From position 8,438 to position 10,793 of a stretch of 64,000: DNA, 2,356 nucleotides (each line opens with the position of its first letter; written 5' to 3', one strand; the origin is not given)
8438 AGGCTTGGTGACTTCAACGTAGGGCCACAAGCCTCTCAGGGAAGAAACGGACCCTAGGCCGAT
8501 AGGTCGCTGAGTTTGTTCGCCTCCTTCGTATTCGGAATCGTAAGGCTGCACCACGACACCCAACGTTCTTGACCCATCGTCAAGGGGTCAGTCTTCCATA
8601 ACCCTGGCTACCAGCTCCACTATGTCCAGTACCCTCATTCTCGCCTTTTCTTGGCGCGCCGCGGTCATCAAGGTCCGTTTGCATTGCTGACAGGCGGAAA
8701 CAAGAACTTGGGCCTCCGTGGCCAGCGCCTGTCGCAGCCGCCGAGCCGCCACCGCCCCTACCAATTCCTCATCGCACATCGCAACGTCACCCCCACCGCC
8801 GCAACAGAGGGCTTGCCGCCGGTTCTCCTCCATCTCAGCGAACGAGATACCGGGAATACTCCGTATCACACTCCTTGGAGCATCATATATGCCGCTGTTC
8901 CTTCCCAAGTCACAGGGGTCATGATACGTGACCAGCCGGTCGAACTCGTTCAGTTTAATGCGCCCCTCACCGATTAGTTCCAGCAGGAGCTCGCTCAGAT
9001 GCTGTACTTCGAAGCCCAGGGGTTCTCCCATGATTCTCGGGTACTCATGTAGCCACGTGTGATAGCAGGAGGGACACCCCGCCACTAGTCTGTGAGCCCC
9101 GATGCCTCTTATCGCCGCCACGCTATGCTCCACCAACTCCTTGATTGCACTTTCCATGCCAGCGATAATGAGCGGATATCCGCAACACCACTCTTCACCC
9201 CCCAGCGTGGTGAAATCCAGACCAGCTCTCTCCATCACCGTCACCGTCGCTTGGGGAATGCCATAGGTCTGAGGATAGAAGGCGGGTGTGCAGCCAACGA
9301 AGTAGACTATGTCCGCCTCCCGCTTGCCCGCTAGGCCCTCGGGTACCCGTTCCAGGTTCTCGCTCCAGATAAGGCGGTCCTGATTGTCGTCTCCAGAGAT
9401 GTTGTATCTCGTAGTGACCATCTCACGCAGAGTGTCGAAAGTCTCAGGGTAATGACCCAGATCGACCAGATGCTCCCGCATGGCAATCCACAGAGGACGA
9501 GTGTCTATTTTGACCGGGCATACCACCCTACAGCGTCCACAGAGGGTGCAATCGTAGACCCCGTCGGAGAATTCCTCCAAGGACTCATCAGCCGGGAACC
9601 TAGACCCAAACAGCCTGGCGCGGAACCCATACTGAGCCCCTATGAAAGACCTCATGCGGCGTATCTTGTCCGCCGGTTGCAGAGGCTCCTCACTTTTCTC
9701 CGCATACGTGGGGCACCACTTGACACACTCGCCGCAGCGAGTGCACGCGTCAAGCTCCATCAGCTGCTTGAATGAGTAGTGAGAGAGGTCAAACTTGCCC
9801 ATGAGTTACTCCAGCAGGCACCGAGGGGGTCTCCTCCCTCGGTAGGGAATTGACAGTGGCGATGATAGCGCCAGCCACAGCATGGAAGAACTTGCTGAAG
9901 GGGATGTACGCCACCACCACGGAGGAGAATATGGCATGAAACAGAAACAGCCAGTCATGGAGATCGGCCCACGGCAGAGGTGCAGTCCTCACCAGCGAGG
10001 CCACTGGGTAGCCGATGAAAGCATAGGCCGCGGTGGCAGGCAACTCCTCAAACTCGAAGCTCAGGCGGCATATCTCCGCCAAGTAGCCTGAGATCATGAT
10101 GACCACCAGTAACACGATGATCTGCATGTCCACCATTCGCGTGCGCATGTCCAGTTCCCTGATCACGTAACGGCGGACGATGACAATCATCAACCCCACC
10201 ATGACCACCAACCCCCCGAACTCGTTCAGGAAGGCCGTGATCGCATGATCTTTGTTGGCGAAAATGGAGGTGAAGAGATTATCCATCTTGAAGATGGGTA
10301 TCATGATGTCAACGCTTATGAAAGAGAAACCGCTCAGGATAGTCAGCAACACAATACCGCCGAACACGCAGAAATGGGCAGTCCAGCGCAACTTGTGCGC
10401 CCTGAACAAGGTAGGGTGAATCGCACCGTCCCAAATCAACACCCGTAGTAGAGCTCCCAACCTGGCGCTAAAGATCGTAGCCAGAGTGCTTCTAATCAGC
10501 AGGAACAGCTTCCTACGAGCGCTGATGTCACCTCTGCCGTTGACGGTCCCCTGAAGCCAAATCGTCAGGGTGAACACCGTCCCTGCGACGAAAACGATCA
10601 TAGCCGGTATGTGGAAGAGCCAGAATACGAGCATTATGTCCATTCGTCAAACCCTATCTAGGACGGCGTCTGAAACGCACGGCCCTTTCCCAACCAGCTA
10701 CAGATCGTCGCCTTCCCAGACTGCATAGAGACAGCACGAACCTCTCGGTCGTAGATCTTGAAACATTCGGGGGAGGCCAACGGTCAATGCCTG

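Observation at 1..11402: Composite Hdr locus joining sHdr-LbpA hallmarks to a bifurcating-type Sec-HdrA, DsrMK/HdrED-like modules and a second hdrA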

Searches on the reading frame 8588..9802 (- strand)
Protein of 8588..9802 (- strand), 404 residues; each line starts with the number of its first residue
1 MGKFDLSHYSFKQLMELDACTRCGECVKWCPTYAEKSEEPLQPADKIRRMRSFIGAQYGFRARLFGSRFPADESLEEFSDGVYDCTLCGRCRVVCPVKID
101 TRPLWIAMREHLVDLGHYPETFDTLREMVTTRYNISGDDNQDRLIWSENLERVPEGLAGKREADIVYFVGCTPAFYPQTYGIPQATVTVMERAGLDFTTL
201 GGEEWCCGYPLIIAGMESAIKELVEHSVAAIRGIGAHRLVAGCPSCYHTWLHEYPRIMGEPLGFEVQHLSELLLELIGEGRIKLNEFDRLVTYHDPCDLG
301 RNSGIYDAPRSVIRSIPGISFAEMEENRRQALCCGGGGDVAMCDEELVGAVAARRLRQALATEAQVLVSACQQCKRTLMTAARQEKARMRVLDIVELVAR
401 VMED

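Call 7: search_protein_families(library=pfam, proteins=[window:8588-9802:-], max_evalue=0.01)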
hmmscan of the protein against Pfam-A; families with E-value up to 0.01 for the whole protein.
window:8588-9802:- (404 aa): 13 families
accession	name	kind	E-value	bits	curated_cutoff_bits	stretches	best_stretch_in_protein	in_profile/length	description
PF02754.22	CCG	-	1.6e-30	105.5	20.6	2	291-378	1-84/85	Cysteine-rich domain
PF13183.11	Fer4_8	-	2e-13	51.1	27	1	16-99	1-68/68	4Fe-4S dicluster domain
PF13534.11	Fer4_17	-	8e-10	39.6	22.2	1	19-100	1-61/61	4Fe-4S dicluster domain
PF13237.11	Fer4_10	-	6.4e-08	32.9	25.5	1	16-38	5-28/53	4Fe-4S dicluster domain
PF13484.11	Fer4_16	-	6e-06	27.4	30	1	20-42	2-25/66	4Fe-4S double cluster binding domain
PF13746.11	Fer4_18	-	2.3e-05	25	27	1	79-102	55-78/114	4Fe-4S dicluster domain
PF12797.12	Fer4_2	-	3.6e-05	23.9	24.5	1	13-32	3-22/22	4Fe-4S binding domain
PF12838.12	Fer4_7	-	4.7e-05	24.2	27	1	20-99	2-52/52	4Fe-4S dicluster domain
PF00037.32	Fer4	-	0.00011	22.3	21.1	0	18-34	6-22/24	4Fe-4S binding domain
PF13187.11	Fer4_9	-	0.00014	22.3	27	1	19-98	1-50/52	4Fe-4S dicluster domain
PF12837.12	Fer4_6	-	0.00096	19.4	25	1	17-34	6-23/24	4Fe-4S binding domain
PF12798.12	Fer4_3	-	0.0029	18.8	27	0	85-99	1-15/15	4Fe-4S binding domain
PF17179.9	Fer4_22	-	0.0059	17.9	27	0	81-99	77-95/95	4Fe-4S dicluster domain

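Call 10: search_protein_families(library=ncbifam, proteins=[window:8588-9802:-], max_evalue=0.001)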
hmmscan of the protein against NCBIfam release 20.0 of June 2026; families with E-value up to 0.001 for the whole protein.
window:8588-9802:- (404 aa): 25 families
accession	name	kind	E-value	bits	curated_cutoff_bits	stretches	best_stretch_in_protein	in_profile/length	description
NF004898.0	PRK06259.1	equivalog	1.2e-50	172.6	385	1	11-401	127-487/488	fumarate reductase (CoM/CoB) subunit TfrB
NF045670.1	quin_L_LdhH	equivalog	1.1e-37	129.7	800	1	160-399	464-706/706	L-lactate dehydrogenase (quinone) large subunit LdhH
NF045796.1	DsrK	equivalog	5.2e-31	107.8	400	1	15-381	47-419/453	sulfate reduction electron transfer complex DsrMKJOP subunit DsrK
NF045724.1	ferredox_TmcB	equivalog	5.9e-31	107.5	735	1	17-403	40-429/430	electron transfer complex ferredoxin TmcB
NF008369.0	PRK11168.1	equivalog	1.4e-28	99.9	278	1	160-382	164-384/401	anaerobic glycerol-3-phosphate dehydrogenase subunit C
NF045663.1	diclust_near_Sec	equivalog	3.8e-27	94.7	530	1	84-394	354-631/759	pyridine nucleotide-disulfide oxidoreductase/dicluster-binding protein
NF045711.1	sulf_resp_HmcF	equivalog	6.5e-25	87.8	750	1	17-377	59-424/457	sulfate respiration complex iron-sulfur protein HmcF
TIGR03379.1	glycerol3P_GlpC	equivalog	4.6e-17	61.8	279.9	1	162-384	161-383/397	anaerobic glycerol-3-phosphate dehydrogenase subunit GlpC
NF008434.0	PRK11274.1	equivalog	5.1e-13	48.7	333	1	17-400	22-405/409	glycolate oxidase subunit GlcF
TIGR00273.1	TIGR00273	equivalog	2.5e-10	39.8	444.8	1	73-119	333-379/432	LutB/LldF family L-lactate oxidation iron-sulfur protein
TIGR03288.1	CoB_CoM_SS_B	equivalog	2.5e-06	27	345.15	0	265-375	117-234/290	CoB--CoM heterodisulfide reductase subunit B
NF009226.0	PRK12576.1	equivalog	5.1e-06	26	344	1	6-102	142-227/317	succinate dehydrogenase/fumarate reductase iron-sulfur subunit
TIGR00384.1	dhsB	subfamily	1e-05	25.1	88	1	11-101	133-214/222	succinate dehydrogenase and fumarate reductase iron-sulfur protein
TIGR02512.1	FeFe_hydrog_A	subfamily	2.8e-05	23.2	405.95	0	10-38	42-70/375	[FeFe] hydrogenase, group A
NF004537.0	PRK05888.1-3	equivalog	3.2e-05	23.5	163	0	52-98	37-83/204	NADH-quinone oxidoreductase subunit NuoI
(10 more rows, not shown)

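Call 68: search_solved_structures(query=window:8588-9802:-, show_alignments=1, max_evalue=0.001)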
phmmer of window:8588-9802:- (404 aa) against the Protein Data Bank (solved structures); distinct sequences matched with E-value up to 0.001: 5.
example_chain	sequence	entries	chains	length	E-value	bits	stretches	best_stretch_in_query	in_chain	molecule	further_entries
9ojn_A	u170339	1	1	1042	1.1e-36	129.8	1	80-397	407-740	Iron-sulfur-binding reductase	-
9sfi_C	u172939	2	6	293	8.6e-07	31.3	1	166-376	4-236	H(2)/formate:CoB-CoM heterodisulfide,ferredoxin reductase subunit B2 | Heterodisulfide reductase subunit B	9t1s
8rvv_B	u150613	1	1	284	9.7e-05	24.6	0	164-375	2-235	H(2):CoB-CoM heterodisulfide,ferredoxin reductase subunit B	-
8rvu_b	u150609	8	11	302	0.00012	24.2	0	164-375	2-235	H(2):CoB-CoM heterodisulfide,ferredoxin reductase subunit B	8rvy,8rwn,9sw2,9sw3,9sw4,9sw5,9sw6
5odc_B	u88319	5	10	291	0.00032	22.8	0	166-293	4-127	Heterodisulfide reductase, subunit B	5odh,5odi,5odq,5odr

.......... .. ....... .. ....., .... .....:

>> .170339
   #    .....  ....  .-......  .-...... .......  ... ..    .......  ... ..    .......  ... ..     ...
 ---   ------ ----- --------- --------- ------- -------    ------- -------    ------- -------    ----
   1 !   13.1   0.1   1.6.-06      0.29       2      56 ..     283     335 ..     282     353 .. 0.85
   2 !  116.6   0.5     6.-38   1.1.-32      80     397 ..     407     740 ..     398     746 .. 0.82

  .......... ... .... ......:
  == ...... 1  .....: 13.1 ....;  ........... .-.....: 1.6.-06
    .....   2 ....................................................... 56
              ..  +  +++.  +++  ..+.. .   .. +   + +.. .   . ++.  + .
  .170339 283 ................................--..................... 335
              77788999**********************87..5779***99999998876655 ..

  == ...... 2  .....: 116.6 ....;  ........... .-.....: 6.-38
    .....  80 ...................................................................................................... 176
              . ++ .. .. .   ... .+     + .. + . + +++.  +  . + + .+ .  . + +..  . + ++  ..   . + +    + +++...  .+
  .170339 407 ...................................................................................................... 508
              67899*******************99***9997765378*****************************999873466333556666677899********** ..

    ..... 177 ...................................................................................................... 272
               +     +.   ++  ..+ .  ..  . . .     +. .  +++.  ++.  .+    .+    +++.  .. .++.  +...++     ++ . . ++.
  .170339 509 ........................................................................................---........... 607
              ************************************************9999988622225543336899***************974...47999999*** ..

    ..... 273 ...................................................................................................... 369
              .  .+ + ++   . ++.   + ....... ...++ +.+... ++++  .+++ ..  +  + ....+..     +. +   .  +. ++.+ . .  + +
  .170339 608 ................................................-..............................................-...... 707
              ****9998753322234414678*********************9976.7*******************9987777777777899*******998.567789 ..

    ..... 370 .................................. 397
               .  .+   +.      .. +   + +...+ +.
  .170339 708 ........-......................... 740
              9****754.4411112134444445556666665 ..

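Call 99: find_related_loci(query=window:8588-9802:-, collection=genome_contigs, flank=5000)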
Query window:8588-9802:- (404 aa) in genome_contigs; peptide patterns used: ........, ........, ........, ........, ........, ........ (x = any residue, [..] = any of these).
282 stretches matched a pattern; 234 encode a relative of the query (tblastn E <= 1e-3); the best 80 are kept; 79 distinct loci.
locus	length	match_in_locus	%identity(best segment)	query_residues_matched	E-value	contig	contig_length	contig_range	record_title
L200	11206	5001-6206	86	3-404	0e+0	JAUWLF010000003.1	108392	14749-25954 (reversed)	MAG: Chloroflexota bacterium isolate CSMAG_2365 CSMAG_2365_k141_1278097_length_108392_cov_25.4764, whole genome shotgun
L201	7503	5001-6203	81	4-404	0e+0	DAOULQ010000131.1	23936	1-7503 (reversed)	MAG TPA_asm: Anaerolineae bacterium isolate W31_47 k127_1005622, whole genome shotgun sequence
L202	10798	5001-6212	81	1-404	0e+0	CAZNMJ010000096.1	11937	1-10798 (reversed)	MAG TPA_asm: uncultured Anaerolineales bacterium isolate SRP239594_co1_144 genome assembly, contig: NODE_2742_length_119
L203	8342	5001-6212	80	1-404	0e+0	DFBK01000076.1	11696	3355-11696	MAG TPA_asm: Anaerolineales bacterium UBA3082 UBA3082_contig_13436, whole genome shotgun sequence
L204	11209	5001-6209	79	1-403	0e+0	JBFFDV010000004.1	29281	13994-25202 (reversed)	MAG: Anaerolineae bacterium isolate Mix_mud13.2021.11.53 k141_160297_length_29281_cov_10.0000, whole genome shotgun sequ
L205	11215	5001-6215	67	1-404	0e+0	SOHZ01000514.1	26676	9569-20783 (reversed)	MAG: Anaerolineales bacterium isolate E26_bin7 NODE_39_length_26676_cov_13.757748, whole genome shotgun sequence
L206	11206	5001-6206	64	3-402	3e-178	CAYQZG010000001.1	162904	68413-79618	MAG TPA_asm: uncultured Anaerolineales bacterium isolate binchicken_co15_218 genome assembly, contig: NODE_4_length_1629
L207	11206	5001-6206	63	3-402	1e-173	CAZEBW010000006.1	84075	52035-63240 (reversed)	MAG TPA_asm: uncultured Anaerolineae bacterium isolate binchicken_co17_112 genome assembly, contig: NODE_879_length_8407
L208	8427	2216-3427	61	3-404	9e-169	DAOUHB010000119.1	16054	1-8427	MAG TPA_asm: Anaerolineae bacterium isolate R89_289 k165_2573003, whole genome shotgun sequence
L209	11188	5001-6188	62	9-404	1e-168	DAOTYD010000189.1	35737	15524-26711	MAG TPA_asm: Anaerolineae bacterium isolate H23_305 k115_328695, whole genome shotgun sequence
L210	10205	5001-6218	62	1-404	7e-168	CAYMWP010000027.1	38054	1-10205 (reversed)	MAG TPA_asm: uncultured Anaerolineales bacterium isolate binchicken_co334_151 genome assembly, contig: NODE_1709_length_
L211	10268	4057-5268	60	3-404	6e-168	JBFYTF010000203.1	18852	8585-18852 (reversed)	MAG: Anaerolineae bacterium isolate PPR_0259 PPR_0259._bin.108.fa_k121_3669798, whole genome shotgun sequence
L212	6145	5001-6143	62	1-380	2e-167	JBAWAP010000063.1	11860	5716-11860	MAG: Anaerolineae bacterium isolate MFD04381_ilm_asm_bin11 k127_135818, whole genome shotgun sequence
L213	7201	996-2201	61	3-402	1e-166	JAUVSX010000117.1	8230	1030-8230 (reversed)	MAG: Chloroflexota bacterium isolate CSMAG_751 CSMAG_751_k127_1238188_length_8230_cov_7.0000, whole genome shotgun seque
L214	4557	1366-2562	58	1-398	3e-170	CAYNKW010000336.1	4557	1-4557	MAG TPA_asm: uncultured Anaerolineae bacterium isolate SRP068000_co1_68 genome assembly, contig: NODE_46806_length_4557_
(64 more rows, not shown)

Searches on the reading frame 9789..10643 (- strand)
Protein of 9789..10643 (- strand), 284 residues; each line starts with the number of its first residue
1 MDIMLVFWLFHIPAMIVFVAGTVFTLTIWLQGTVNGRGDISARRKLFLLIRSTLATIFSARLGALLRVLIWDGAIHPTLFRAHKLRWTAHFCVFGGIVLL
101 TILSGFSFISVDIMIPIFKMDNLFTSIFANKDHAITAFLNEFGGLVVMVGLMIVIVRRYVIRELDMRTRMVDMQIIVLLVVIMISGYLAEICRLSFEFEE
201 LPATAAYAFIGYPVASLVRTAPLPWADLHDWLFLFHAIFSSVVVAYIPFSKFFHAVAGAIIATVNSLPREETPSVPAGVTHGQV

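Call 7: search_protein_families(library=pfam, proteins=[window:9789-10643:-], max_evalue=0.01)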
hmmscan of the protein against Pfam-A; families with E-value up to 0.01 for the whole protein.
window:9789-10643:- (284 aa): 1 family
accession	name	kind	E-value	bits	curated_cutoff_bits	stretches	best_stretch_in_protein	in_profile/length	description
PF02665.19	Nitrate_red_gam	-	1.3e-09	38.5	22.9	1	79-258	38-202/217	Nitrate reductase gamma subunit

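Call 10: search_protein_families(library=ncbifam, proteins=[window:9789-10643:-], max_evalue=0.001)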
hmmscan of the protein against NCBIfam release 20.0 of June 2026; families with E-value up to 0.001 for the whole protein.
window:9789-10643:- (284 aa): 2 families
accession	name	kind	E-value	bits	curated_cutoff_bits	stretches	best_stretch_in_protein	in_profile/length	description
NF038018.1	qmoC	equivalog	7.3e-08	32.2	300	1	82-209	216-329/360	quinone-interacting membrane-bound oxidoreductase complex subunit QmoC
NF045716.1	sulf_resp_HmcE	equivalog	0.00028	20.6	275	1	106-191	79-166/226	sulfate respiration complex protein HmcE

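Call 69: search_solved_structures(query=window:9789-10643:-, show_alignments=2, max_evalue=1)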
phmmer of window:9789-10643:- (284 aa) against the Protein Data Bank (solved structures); distinct sequences matched with E-value up to 1: 0.
